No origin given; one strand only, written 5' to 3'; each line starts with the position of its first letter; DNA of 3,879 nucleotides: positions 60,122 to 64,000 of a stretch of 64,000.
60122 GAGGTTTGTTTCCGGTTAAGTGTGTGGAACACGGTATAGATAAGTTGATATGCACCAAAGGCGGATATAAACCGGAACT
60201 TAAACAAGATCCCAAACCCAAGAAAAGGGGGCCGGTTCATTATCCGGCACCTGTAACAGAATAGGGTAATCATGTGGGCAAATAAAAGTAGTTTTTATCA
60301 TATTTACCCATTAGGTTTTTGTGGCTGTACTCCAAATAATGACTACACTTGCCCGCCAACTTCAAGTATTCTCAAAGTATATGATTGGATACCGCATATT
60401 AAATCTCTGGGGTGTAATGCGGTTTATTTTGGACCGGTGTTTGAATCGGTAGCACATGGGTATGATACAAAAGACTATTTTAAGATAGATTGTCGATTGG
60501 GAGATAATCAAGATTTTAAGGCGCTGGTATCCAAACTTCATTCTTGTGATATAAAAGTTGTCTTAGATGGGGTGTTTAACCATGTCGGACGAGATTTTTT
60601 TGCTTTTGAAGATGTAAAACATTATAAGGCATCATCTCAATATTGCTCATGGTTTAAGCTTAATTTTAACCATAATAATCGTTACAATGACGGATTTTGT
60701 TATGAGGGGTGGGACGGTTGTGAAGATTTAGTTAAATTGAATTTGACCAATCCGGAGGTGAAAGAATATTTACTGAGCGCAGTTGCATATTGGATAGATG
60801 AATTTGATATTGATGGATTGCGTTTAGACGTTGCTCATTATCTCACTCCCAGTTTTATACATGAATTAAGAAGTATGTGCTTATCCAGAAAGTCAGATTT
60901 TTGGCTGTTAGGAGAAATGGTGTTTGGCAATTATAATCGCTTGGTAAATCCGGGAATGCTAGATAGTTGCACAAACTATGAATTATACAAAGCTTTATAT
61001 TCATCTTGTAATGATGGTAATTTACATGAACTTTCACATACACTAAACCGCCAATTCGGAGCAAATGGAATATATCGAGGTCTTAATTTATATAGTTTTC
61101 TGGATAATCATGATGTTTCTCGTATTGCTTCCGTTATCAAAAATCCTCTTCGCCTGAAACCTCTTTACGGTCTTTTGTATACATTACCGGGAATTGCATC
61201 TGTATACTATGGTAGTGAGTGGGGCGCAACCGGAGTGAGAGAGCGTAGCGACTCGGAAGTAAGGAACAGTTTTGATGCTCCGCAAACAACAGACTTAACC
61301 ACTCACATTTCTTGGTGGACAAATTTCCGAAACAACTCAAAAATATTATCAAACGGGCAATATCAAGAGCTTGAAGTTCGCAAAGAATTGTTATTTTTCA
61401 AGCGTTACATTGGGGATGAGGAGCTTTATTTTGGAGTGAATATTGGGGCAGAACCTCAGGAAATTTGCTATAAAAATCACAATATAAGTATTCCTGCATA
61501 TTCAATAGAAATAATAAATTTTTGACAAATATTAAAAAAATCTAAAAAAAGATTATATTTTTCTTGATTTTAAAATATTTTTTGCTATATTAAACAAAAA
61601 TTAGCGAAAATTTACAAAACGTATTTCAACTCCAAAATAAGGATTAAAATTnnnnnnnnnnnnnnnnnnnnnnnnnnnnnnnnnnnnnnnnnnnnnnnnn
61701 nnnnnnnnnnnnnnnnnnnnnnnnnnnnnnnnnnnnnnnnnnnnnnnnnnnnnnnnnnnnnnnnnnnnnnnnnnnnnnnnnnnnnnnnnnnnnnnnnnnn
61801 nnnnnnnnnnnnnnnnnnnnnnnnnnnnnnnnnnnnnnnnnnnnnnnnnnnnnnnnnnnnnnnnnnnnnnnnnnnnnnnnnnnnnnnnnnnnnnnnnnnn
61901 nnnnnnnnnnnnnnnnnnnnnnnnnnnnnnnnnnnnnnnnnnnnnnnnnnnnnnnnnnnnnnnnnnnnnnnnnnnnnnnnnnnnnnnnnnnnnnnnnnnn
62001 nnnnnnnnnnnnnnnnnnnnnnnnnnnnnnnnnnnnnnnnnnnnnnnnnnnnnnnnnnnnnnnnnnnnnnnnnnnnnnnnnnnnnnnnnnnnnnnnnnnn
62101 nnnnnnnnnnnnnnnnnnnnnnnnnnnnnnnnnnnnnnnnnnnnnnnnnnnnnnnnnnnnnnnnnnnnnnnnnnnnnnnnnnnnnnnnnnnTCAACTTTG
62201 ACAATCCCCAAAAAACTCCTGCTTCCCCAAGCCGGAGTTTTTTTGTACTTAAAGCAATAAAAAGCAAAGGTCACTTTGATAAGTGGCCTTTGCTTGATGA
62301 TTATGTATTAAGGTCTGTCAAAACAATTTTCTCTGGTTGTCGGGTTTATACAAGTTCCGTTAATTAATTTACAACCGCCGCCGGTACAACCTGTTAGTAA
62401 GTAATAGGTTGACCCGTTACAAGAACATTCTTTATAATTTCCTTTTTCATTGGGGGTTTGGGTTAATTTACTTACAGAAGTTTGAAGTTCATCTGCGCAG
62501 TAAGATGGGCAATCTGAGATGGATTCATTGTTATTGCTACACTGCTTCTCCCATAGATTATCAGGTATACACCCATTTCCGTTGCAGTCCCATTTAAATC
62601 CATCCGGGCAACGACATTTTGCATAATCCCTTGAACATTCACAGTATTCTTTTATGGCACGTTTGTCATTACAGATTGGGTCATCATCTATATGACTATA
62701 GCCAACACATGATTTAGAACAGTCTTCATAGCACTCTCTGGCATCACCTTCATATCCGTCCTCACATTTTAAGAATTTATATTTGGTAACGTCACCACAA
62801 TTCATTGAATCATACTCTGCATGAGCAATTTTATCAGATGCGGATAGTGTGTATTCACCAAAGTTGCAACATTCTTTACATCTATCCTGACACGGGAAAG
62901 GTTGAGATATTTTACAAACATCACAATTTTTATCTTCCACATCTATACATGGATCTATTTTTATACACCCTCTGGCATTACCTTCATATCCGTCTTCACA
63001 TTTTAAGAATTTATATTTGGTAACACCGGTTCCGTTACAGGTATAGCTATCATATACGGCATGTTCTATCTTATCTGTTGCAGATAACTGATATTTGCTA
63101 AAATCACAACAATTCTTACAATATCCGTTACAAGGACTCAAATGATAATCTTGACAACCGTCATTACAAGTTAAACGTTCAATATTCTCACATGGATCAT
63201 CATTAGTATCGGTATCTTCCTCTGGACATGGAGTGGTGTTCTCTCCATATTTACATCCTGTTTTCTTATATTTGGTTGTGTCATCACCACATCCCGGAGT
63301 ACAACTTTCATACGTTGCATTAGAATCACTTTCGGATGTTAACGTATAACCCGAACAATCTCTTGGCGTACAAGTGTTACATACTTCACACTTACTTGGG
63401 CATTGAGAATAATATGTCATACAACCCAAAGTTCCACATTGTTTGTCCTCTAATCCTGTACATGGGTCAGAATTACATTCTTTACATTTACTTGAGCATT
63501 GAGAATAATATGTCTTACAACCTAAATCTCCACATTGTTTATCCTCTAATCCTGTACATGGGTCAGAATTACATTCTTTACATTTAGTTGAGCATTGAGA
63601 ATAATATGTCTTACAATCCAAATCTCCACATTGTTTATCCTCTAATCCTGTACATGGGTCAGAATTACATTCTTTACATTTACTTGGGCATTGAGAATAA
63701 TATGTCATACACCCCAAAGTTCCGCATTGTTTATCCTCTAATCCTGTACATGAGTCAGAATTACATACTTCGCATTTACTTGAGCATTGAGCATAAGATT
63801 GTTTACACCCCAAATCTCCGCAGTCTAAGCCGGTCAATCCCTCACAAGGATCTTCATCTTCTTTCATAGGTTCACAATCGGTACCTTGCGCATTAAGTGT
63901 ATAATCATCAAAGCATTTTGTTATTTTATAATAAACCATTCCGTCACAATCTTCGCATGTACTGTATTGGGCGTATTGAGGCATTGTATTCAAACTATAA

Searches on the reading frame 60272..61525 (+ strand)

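Call 65: search_protein_families(library=pfam, proteins=[window:60272-61525:+], max_evalue=0.00001)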
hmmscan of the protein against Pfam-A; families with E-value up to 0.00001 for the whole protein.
window:60272-61525:+ (417 aa): 1 family
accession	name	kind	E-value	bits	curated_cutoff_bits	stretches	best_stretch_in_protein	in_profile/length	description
PF00128.31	Alpha-amylase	-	1.9e-48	166.2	22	1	37-372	22-419/446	Alpha amylase, catalytic domain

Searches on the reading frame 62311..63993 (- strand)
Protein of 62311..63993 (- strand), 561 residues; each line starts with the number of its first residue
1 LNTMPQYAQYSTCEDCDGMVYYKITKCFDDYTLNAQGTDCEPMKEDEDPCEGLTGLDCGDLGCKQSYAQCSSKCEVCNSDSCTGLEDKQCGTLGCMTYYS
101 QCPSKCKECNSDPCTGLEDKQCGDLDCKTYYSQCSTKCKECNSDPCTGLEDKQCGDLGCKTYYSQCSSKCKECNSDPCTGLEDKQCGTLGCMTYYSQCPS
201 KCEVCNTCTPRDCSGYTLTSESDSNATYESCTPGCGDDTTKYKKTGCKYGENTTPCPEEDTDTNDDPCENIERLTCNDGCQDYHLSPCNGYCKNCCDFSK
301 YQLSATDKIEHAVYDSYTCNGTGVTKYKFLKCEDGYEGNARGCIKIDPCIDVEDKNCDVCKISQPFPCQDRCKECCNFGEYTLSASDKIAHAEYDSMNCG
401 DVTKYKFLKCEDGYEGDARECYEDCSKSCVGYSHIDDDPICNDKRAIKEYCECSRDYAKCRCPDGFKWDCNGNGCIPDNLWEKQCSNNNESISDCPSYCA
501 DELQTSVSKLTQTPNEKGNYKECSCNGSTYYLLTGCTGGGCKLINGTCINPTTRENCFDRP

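Call 6: search_protein_families(library=pfam, proteins=[window:62311-63993:-], max_evalue=1)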
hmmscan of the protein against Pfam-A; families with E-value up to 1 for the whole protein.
window:62311-63993:- (561 aa): 1 family
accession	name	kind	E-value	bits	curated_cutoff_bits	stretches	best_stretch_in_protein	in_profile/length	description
PF18088.7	Glyco_H_20C_C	-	0.00022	21.6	27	0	112-143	33-64/194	Glycoside Hydrolase 20C C-terminal domain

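Call 8: search_protein_families(library=ncbifam, proteins=[window:62311-63993:-], max_evalue=1)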
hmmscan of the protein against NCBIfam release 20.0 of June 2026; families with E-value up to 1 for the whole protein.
window:62311-63993:- (561 aa): 0 families

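Call 87: search_protein_families(library=phrogs, proteins=[window:62311-63993:-], max_evalue=0.01)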
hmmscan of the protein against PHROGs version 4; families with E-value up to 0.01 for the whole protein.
window:62311-63993:- (561 aa): 0 families
